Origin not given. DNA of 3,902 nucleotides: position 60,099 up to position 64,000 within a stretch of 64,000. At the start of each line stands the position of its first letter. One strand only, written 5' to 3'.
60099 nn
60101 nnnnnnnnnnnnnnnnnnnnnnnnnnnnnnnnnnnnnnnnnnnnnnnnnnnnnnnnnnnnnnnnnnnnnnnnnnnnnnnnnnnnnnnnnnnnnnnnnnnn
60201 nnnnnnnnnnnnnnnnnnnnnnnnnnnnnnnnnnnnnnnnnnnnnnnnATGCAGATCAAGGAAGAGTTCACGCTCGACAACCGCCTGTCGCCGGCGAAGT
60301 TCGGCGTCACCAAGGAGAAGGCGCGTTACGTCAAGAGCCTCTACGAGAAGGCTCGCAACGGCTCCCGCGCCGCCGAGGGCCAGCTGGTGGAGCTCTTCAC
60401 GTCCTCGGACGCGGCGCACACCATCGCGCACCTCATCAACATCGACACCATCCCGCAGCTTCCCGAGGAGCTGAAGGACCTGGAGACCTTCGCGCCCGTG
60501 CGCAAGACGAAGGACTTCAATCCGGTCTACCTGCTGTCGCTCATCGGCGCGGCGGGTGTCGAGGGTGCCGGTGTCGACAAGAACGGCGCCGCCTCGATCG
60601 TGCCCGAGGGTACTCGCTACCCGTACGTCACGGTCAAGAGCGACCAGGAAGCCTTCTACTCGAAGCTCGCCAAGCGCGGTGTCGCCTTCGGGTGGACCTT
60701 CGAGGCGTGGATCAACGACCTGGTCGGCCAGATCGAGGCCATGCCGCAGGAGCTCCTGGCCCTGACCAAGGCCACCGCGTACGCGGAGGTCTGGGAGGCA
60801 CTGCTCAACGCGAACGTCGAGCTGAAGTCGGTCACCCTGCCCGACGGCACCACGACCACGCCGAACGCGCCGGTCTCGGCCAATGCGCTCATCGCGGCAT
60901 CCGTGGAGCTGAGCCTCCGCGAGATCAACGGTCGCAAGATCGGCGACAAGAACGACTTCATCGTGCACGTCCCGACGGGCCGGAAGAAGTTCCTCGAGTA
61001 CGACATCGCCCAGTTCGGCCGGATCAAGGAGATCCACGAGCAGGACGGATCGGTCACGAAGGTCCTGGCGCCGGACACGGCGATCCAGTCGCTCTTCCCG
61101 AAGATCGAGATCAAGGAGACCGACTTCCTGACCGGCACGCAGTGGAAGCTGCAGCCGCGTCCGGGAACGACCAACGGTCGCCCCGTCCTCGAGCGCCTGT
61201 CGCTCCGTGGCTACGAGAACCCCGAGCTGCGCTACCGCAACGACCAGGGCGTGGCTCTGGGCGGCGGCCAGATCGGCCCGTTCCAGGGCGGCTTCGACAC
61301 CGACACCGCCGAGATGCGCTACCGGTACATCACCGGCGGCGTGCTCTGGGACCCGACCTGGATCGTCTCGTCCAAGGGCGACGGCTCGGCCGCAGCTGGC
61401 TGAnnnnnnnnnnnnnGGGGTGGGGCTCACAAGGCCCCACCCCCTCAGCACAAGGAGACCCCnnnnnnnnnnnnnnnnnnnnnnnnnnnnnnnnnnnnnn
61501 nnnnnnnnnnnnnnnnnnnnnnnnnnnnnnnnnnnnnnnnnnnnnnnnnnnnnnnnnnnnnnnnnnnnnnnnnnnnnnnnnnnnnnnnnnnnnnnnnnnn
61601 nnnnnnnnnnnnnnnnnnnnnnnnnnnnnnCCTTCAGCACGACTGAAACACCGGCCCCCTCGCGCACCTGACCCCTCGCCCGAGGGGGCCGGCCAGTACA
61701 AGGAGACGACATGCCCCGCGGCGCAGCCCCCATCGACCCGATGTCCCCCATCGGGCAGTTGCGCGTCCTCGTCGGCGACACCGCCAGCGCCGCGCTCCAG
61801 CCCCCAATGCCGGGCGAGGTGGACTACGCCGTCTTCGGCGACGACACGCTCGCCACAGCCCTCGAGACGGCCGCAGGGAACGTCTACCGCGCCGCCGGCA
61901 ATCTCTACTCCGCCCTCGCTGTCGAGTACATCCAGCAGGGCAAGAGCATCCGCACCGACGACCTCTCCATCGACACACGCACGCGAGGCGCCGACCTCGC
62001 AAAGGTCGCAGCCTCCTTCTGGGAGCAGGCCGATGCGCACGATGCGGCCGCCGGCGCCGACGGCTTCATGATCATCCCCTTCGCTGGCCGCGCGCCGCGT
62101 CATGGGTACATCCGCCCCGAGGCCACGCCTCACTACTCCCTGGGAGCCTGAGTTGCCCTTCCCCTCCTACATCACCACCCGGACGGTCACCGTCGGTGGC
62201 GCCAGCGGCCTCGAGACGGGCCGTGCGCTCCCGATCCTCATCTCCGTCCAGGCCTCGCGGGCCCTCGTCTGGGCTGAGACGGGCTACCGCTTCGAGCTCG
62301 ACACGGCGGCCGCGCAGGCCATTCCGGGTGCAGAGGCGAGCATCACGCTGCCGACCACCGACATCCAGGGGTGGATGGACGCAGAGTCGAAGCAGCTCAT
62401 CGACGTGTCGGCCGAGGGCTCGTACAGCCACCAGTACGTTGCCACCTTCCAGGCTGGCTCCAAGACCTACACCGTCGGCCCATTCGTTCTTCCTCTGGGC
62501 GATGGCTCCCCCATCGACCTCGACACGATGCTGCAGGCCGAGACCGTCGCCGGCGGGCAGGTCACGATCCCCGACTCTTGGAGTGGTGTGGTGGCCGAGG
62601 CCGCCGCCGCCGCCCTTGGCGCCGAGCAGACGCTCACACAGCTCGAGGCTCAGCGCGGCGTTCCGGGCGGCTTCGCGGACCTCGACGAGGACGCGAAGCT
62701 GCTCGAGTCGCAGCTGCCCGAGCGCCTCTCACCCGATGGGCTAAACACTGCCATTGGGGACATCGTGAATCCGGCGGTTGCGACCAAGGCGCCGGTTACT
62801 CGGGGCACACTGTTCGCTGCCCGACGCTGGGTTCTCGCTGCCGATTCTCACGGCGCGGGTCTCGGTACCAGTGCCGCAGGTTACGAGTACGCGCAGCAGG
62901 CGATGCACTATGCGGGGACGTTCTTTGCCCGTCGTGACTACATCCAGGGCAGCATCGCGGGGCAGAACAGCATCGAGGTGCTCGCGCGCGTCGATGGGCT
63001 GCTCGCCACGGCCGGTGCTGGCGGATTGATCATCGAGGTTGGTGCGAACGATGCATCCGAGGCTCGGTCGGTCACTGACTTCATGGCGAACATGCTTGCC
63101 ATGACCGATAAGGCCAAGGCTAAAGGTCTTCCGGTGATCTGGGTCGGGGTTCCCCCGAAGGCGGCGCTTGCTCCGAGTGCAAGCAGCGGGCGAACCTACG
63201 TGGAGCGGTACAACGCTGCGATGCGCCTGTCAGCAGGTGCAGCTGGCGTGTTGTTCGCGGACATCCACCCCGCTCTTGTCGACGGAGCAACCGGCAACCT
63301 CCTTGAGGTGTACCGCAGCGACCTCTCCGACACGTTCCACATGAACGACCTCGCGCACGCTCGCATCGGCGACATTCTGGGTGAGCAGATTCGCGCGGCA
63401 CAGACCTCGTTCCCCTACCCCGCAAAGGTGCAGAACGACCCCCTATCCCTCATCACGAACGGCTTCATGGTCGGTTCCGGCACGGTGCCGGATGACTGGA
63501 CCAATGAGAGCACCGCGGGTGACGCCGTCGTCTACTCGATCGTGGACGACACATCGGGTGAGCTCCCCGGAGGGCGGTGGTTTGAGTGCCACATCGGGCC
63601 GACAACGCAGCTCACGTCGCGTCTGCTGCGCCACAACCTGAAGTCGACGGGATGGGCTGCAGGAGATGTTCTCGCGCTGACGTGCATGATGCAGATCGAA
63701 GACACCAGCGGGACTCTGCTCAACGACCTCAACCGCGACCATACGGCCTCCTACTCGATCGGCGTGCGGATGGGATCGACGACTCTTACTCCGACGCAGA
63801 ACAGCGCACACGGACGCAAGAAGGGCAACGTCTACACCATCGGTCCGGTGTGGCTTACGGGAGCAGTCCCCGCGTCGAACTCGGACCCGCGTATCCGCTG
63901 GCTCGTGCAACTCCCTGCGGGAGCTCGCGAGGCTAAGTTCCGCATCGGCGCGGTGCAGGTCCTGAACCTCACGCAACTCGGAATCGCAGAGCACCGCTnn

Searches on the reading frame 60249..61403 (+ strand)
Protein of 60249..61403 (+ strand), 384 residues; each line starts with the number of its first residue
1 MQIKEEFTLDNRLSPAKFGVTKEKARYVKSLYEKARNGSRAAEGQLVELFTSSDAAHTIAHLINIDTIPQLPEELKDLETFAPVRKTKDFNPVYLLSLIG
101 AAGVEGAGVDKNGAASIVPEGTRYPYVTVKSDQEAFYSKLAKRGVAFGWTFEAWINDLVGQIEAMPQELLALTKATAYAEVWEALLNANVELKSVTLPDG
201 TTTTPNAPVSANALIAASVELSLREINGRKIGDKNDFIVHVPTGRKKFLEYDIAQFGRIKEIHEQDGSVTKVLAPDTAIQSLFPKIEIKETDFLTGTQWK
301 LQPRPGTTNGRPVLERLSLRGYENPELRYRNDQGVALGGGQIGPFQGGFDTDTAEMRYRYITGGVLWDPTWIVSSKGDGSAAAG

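Call 100: search_protein_families(library=pfam, proteins=[window:60249-61403:+], max_evalue=0.001)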
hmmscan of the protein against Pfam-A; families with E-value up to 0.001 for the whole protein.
window:60249-61403:+ (384 aa): 1 family
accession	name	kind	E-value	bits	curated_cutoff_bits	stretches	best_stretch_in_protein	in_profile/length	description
PF25209.1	Phage_capsid_4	-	1e-15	59.2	27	1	87-373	40-260/262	Phage capsid protein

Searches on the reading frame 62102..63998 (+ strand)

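Call 100: search_protein_families(library=pfam, proteins=[window:62102-63998:+], max_evalue=0.001)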
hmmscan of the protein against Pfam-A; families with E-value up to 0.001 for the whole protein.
window:62102-63998:+ (632 aa): 2 families
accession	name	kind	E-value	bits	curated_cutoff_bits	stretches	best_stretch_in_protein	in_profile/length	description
PF13472.12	Lipase_GDSL_2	-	1.9e-15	58.2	32.9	1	248-421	4-178/178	GDSL-like Lipase/Acylhydrolase family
PF00657.28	Lipase_GDSL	-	9.6e-05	23.1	23.6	1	302-424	73-206/208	GDSL-like Lipase/Acylhydrolase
